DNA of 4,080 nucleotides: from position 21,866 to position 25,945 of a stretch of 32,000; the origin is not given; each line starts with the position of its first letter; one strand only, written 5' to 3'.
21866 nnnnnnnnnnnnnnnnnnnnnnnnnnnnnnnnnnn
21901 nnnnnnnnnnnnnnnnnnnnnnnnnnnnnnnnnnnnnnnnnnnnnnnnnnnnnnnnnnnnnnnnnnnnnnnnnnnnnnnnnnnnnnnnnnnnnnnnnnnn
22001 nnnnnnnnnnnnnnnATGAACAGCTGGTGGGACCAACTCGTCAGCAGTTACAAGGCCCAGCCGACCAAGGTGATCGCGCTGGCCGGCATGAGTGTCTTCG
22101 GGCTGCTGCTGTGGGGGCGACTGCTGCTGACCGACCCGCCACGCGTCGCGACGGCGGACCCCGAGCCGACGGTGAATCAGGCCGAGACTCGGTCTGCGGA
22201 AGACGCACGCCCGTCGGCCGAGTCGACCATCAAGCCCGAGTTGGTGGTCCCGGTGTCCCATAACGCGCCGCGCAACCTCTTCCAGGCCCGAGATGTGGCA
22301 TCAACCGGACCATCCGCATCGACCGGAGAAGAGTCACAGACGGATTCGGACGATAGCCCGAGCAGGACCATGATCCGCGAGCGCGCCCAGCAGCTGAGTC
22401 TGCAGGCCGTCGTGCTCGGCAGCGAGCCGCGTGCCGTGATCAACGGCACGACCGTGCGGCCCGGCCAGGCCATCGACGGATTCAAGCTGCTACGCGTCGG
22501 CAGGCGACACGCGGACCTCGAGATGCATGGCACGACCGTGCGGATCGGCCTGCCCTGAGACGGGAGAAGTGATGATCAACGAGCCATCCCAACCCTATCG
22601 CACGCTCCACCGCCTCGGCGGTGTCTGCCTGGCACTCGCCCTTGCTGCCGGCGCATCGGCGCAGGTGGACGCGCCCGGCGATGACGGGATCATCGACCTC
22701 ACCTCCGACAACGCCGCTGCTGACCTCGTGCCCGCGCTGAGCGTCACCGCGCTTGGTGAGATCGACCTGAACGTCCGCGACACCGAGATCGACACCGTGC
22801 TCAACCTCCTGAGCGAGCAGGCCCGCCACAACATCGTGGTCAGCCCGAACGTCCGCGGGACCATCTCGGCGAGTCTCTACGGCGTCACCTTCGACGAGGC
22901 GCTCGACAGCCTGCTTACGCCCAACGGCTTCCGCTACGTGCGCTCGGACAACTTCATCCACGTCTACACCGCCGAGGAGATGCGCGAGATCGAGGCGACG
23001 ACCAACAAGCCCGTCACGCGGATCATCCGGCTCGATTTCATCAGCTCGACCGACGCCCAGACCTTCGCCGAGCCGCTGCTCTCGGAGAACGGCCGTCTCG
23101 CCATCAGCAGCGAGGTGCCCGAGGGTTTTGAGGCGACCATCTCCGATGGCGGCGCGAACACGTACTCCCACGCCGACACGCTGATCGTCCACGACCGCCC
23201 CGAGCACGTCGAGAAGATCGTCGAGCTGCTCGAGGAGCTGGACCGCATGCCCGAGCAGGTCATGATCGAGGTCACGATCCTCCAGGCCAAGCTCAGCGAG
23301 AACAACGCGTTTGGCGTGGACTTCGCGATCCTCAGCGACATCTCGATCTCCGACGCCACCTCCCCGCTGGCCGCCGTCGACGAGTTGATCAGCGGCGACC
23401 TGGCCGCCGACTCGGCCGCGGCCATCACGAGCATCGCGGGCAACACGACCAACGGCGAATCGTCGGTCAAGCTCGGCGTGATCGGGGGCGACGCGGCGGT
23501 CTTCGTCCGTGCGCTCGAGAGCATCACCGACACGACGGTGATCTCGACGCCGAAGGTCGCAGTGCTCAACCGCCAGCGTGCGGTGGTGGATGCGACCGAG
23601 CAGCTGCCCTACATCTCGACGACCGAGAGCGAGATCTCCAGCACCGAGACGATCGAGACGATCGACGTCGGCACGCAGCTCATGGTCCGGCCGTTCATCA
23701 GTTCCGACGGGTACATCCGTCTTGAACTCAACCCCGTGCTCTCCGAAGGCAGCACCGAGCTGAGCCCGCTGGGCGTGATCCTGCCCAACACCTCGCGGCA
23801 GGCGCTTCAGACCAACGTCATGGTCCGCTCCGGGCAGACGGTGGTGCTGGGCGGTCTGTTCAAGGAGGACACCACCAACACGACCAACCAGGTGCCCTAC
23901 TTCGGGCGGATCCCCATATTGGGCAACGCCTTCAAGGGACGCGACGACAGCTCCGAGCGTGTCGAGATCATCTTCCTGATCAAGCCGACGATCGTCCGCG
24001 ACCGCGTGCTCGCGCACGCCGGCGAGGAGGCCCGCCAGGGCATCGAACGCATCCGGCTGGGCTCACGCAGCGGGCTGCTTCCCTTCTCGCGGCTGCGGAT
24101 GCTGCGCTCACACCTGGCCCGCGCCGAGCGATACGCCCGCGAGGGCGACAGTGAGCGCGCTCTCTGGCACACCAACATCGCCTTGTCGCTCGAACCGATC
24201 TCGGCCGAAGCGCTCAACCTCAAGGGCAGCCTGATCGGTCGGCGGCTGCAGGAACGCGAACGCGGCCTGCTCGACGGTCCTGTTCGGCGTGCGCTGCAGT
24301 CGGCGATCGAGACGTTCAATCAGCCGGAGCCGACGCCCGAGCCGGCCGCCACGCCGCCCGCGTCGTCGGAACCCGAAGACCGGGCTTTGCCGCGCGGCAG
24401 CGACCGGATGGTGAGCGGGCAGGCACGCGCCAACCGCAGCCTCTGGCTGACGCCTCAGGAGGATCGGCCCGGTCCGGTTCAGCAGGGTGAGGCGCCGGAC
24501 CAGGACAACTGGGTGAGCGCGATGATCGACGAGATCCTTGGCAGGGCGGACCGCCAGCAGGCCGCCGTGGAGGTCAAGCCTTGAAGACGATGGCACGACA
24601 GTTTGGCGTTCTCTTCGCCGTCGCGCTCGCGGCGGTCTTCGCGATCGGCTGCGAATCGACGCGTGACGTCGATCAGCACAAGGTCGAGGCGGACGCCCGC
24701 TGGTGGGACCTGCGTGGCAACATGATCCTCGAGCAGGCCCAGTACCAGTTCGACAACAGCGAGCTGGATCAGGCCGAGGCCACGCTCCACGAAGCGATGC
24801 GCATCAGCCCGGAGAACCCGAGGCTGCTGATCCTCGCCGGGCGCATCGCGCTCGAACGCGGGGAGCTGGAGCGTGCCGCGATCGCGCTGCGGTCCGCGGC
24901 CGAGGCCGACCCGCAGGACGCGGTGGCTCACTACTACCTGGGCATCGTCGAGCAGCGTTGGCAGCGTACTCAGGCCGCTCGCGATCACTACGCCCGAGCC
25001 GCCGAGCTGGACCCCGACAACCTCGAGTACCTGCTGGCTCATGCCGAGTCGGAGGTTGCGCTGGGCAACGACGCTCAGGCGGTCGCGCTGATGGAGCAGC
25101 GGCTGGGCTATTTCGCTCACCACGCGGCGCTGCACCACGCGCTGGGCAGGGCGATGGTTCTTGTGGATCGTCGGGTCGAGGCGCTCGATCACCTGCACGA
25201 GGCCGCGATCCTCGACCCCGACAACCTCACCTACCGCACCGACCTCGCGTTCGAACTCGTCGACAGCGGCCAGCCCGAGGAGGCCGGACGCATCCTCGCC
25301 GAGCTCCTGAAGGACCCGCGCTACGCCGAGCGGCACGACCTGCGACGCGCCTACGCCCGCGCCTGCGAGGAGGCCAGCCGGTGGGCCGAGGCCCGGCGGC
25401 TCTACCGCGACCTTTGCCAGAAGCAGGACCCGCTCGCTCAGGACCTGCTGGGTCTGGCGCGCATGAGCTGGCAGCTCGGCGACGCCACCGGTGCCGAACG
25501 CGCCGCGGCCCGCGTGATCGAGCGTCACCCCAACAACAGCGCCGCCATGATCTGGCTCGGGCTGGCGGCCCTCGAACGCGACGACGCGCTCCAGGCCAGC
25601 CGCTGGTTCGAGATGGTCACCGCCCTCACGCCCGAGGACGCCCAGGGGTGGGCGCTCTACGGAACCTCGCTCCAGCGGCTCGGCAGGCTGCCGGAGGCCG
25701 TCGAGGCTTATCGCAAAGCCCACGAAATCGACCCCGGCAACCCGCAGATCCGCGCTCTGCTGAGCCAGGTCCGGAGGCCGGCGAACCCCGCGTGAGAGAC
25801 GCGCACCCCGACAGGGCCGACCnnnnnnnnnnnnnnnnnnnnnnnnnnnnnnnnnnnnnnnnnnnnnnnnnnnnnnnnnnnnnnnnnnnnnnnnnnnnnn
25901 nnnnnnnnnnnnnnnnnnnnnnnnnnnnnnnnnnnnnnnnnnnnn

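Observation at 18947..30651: One co-directional 11.7-kb pilus/T2SS-like supercluster mixing T2SS-type and T4aP-type parts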

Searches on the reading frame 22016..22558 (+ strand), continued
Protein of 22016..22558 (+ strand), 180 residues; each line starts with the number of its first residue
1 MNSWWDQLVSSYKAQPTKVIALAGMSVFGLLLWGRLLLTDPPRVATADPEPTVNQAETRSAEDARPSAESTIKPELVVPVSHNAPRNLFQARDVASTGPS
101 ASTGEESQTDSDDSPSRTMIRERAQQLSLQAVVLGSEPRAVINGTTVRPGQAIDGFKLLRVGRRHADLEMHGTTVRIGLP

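Call 71: find_homologous_proteins(query=L090:5512-6675:+, max_evalue=0.001)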
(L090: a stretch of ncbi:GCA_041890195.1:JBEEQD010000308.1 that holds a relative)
Query L090:5512-6675:+ (387 aa): 49 proteins with E <= 0.001 among 8000 candidates.
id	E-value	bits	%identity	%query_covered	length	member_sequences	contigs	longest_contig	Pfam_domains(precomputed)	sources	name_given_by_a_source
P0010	7.6e-242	820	100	99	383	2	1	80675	PF14341.12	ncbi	ncbi:MAG: PilX N-terminal domain-containing pilus assembly protein [Phycisphaerae bacterium]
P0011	1.3e-106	375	50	99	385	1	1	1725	-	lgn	-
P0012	3.4e-101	357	48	100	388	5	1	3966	-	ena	-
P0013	8.9e-83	296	44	92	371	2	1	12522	-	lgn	-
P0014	2.4e-81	292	41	95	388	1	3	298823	-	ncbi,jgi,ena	-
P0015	4.6e-81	291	44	97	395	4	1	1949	-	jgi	-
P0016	3.3e-80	288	43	97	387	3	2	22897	PF14341.12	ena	-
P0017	7.1e-78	280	42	94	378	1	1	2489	-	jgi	jgi:cytoskeletal protein CcmA (bactofilin family)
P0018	2.5e-77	278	44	96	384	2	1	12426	-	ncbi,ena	-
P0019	3.7e-77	278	41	96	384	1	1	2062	-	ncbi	-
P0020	6.5e-77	277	42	98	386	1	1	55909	PF14341.12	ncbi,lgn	-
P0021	1.3e-76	276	43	98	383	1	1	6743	PF14341.12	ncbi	-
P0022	3.0e-76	275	41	98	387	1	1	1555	-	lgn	-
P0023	3.7e-75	271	41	96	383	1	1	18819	-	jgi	-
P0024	7.0e-75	270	41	98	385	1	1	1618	PF14341.12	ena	-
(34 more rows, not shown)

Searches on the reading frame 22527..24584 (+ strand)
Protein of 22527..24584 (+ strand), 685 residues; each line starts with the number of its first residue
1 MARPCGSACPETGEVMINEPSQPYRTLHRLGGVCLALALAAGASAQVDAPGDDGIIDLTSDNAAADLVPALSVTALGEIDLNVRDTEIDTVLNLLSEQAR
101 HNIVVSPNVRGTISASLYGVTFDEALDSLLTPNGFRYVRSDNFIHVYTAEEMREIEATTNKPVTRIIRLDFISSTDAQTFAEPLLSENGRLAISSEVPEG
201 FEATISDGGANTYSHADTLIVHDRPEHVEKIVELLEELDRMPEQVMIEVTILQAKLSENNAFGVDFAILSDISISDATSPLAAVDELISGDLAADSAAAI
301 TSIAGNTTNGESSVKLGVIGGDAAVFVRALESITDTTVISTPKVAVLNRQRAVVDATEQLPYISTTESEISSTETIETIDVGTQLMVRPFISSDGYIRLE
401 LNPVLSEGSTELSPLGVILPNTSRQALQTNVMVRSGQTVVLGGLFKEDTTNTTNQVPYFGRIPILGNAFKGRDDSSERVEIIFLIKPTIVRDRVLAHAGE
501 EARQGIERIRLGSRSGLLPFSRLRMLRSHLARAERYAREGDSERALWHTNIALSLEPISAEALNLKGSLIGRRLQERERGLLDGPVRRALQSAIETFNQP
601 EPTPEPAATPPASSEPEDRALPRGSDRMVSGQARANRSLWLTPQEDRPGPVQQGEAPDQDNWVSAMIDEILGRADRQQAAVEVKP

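Call 4: search_protein_families(library=pfam, proteins=[window:22527-24584:+], max_evalue=0.01)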
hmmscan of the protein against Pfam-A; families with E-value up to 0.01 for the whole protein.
window:22527-24584:+ (685 aa): 4 families
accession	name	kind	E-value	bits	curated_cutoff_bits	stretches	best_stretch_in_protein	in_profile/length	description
PF00263.26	Secretin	-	3.3e-41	141.1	27.5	1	329-491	1-169/169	Bacterial type II and III secretion system protein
PF07660.19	STN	-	3e-08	33.8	28.4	1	102-144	2-47/52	Secretin and TonB N terminus short domain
PF21305.2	type_II_gspD_N0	-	4.3e-07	30.1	27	1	81-144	1-69/71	GspD-like, N0 domain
PF03958.22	Secretin_N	-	1.9e-05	25.2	28.2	1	164-244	1-69/69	Bacterial type II/III secretion system short domain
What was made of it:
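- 22527..24584 (+): Secretin (likely start ATG 22572, giving a signal peptide ending ASA|Q). The architecture is N0 + one N-domain + secretin domain + an unassigned C-terminal extension of about 185 aa. Secretin 141 bits, STN and GspD_N0 (both above their cut-offs), plus a sub-threshold Secretin_N match at 25.2 bits against a cut-off of 28.2 (call 4).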

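Call 6: search_protein_families(library=ncbifam, proteins=[window:22527-24584:+], max_evalue=0.01)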
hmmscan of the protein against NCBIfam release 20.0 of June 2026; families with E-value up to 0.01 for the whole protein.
window:22527-24584:+ (685 aa): 9 families
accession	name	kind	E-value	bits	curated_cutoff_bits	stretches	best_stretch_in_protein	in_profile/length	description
TIGR02517.1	type_II_gspD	equivalog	2.6e-64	217.8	351.35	2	210-493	303-593/600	type II secretion system secretin GspD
TIGR02515.1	IV_pilus_PilQ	subfamily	3.3e-61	207.6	284.35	1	79-490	4-427/428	type IV pilus secretin PilQ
TIGR02519.1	pilus_MshL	equivalog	1.6e-43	148.8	250.2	1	217-490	8-290/290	pilus (MSHA type) biogenesis protein MshL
TIGR02516.1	type_III_yscC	equivalog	7.8e-40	136.8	238.45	2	210-491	201-462/463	type III secretion system outer membrane ring subunit SctC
NF010083.0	PRK13568.1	equivalog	2.1e-32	112.4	554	1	77-491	26-418/419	DNA uptake porin HofQ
NF007851.2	PRK10560.1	exception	4e-29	101.7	598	1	72-491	17-410/412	DNA uptake porin HofQ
NF011873.0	PRK15346.1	equivalog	9.4e-23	80.6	524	1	215-491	243-495/499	EscC/YscC/HrcC family type III secretion system outer membrane ring protein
NF042912.1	Amuc_1098_fam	equivalog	2.7e-16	58.8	750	1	419-490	725-796/805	Amuc_1098 family type IV pilus outer membrane protein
TIGR02520.1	pilus_B_mal_scr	equivalog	4.7e-15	55.1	287.65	1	191-487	218-511/513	PilN family type IVB pilus formation outer membrane protein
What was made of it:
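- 22527..24584 (+): GspD 217.8, PilQ 207.6 and MshL 148.8 bits are all below their cut-offs (call 6).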

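Call 65: search_solved_structures(query=window:22527-24584:+, max_evalue=0.00001)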
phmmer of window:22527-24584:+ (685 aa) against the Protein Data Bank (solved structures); distinct sequences matched with E-value up to 0.00001: 24.
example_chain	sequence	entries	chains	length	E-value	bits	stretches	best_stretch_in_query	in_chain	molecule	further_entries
9sh1_A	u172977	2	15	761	7.4e-37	130.5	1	78-490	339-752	Type IV pilus biogenesis and competence protein PilQ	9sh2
4av2_A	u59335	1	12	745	2.1e-36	129.1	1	78-490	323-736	TYPE IV PILUS BIOGENESIS AND COMPETENCE PROTEIN PILQ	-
6w6m_A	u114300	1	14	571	1.1e-27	100.3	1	79-490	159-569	Type IV pilus secretin PilQ family protein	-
5wln_G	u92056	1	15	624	1.5e-27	99.8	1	159-494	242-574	Type II secretion system protein D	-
6hcg_A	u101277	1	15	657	3.8e-27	98.5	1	214-494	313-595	Type II secretion system protein D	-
3jc8_Qa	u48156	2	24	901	1.1e-26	97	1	79-496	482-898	PilQ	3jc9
6ve2_A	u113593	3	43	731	3.5e-24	88.7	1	78-496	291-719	Fimbrial assembly protein PilQ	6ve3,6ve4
9x0w_A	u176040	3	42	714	4.9e-24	88.2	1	78-496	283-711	Fimbrial assembly protein PilQ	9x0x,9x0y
6i1x_A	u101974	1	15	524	5.6e-24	88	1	215-493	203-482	Type II secretion system protein D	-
5w68_A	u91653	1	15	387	1e-23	87.1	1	175-500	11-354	Putative type II secretion protein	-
5zdh_A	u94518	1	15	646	2.9e-23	85.6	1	171-500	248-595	Type II secretion system protein D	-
5wq9_A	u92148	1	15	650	2.9e-22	82.3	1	210-498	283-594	Type II secretion system protein D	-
5wq8_A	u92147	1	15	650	5.7e-22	81.4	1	210-498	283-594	Type II secretion system protein D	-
5wq7_A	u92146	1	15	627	2e-21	79.6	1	216-493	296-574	Putative type II secretion system protein D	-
9k8v_A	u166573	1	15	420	2.4e-21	79.3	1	212-498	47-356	General secretion pathway protein D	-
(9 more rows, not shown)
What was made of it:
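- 22527..24584 (+): The best PDB hit is Neisseria PilQ at 130 bits (call 65).
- The secretin is PilQ-like, with N0 plus one N-domain (calls 4, 65). The secretin has one N-domain rather than N1-N3, and it scores higher against PilQ in the PDB (calls 4, 65).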

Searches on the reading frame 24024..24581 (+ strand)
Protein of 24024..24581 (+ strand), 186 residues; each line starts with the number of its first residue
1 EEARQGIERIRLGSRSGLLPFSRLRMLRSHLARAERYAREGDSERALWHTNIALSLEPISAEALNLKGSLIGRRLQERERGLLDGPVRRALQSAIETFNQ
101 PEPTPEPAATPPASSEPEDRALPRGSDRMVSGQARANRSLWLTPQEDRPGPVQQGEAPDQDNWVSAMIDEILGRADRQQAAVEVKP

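Call 93: search_protein_families(library=pfam, proteins=[window:24024-24581:+], max_evalue=0.01)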
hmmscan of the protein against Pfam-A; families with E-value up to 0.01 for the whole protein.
window:24024-24581:+ (186 aa): 0 families
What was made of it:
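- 22527..24584 (+): The extension has no Pfam hit (call 93).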

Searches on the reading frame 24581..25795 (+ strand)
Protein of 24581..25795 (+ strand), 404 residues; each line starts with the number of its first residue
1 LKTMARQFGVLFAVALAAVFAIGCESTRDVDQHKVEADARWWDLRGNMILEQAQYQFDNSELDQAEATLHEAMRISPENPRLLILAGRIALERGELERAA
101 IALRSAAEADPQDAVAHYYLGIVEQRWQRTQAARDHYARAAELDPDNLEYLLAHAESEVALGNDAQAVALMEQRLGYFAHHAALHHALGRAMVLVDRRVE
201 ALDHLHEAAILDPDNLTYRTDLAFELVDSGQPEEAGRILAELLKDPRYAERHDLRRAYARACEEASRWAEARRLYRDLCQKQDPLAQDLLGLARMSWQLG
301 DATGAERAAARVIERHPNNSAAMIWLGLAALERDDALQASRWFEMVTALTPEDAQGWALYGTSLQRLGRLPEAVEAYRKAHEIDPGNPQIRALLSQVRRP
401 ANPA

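Call 4: search_protein_families(library=pfam, proteins=[window:24581-25795:+], max_evalue=0.01)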
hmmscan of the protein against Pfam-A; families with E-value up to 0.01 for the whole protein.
window:24581-25795:+ (404 aa): 22 families
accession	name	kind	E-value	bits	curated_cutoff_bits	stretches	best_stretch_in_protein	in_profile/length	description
PF14559.12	TPR_19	-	3.8e-28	98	25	5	58-117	3-62/68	Tetratricopeptide repeat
PF13428.12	TPR_14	-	6.9e-26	88.5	23.5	3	355-396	2-43/44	Tetratricopeptide repeat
PF23914.1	TPR_CcmH_CycH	-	7.4e-25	88.1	42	4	91-165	27-101/158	Cytochrome c-type biogenesis protein H TPR domain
PF07719.23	TPR_2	-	4.8e-23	79.8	27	2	354-387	1-34/34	Tetratricopeptide repeat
PF13432.12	TPR_16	-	1.1e-21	77.4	32.7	4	50-114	1-65/65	Tetratricopeptide repeat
PF13431.12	TPR_17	-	3.5e-18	64.7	24.4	0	311-338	4-31/34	Tetratricopeptide repeat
PF13414.12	TPR_11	-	7.1e-17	61.3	26.8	2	367-393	7-33/42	TPR repeat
PF00515.34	TPR_1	-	6.6e-15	54.7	27.8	2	361-387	8-34/34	Tetratricopeptide repeat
PF13181.12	TPR_8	-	8.7e-12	44.7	25.7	1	354-386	1-33/34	Tetratricopeptide repeat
PF12895.13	ANAPC3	-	2.2e-09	37.9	27.2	1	304-379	7-81/82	Anaphase-promoting complex, cyclosome, subunit 3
PF13371.12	TPR_9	-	5.9e-09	36.3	35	2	328-397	3-72/73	Tetratricopeptide repeat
PF13424.12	TPR_12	-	1.1e-08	35.6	30.1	0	100-144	29-75/77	Tetratricopeptide repeat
PF13174.12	TPR_6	-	1.4e-08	35.2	26.3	0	289-318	3-32/33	Tetratricopeptide repeat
PF13429.12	TPR_15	-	1.2e-05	25.3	26.2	1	200-281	164-243/280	Tetratricopeptide repeat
PF25062.1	ARM_TT21_N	-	2.7e-05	24.5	40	1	51-159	71-179/222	Tetratricopeptide repeat protein 21 N-terminal ARM repeat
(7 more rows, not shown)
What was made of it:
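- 24581..25795 (+): TPR lipoprotein (lipobox FAIG|C), a candidate secretin assembly factor of the PilW/PilF/Tgl/MshN type. There are multiple TPR families (call 4).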

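Call 6: search_protein_families(library=ncbifam, proteins=[window:24581-25795:+], max_evalue=0.01)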
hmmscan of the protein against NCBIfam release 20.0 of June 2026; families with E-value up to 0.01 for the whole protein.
window:24581-25795:+ (404 aa): 28 families (the best 25 are shown)
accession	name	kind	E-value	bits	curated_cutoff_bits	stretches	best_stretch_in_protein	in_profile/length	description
TIGR02917.1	PEP_TPR_lipo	equivalog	7.2e-32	110.2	312.2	2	103-396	454-744/899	XrtA/PEP-CTERM system TPR-repeat protein PrsT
NF040959.1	MamA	equivalog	1.8e-19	70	200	2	62-153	87-178/204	magnetosome protein MamA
TIGR02521.1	type_IV_pilW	equivalog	6.8e-19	68.3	154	3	91-149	42-100/234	type IV pilus biogenesis/stability protein PilW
TIGR02552.1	LcrH_SycD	equivalog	1.3e-16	60.6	104.8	2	67-170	5-108/136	SycD/LcrH family type III secretion system chaperone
NF033920.0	C39_PA2778_fam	equivalog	7e-16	58.4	150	2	297-384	167-254/255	PA2778 family cysteine peptidase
TIGR03939.1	PGA_TPR_OMP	equivalog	4.5e-15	54.9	366.65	3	256-383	90-217/800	poly-beta-1,6 N-acetyl-D-glucosamine export porin PgaA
NF052415.1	T3SS_chap_SctY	equivalog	4.5e-13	49.6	70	3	76-175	2-104/106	type III secretion apparatus assembly chaperone SctY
NF041054.1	WAxxUGC_long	equivalog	1e-09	38.1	300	1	157-229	253-322/354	ResA-like WAxxUGC motif-containing protein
NF008757.0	PRK11788.1-5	equivalog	9.8e-09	34.8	363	1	36-112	170-246/388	lipopolysaccharide assembly protein LapB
NF033762.1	social_mot_Tgl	equivalog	1.7e-08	34.1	225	1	90-175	41-127/252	social motility TPR repeat lipoprotein Tgl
NF052400.1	M48_BAM_BepA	equivalog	6.8e-08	31.7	570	0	243-376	298-431/483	beta-barrel assembly-enhancing protease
NF011721.1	PRK15174.1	equivalog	1.3e-07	30.2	1200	2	331-397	261-327/656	Vi polysaccharide transport protein VexE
TIGR02795.1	tol_pal_ybgF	equivalog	6.7e-07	29.9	90.1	0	269-322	56-112/119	tol-pal system protein YbgF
NF033758.1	gliding_GltE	equivalog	1.8e-06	27.2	225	1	103-379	75-350/411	adventurous gliding motility TPR repeat lipoprotein GltE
NF052304.1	CdsG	equivalog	3.8e-06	27.1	170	0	321-395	9-83/133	CdsG family type III secretion system protein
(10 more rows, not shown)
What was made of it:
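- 24581..25795 (+): TIGR02521 PilW scores 68 bits, below 154, and Tgl scores 34 bits (call 6).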
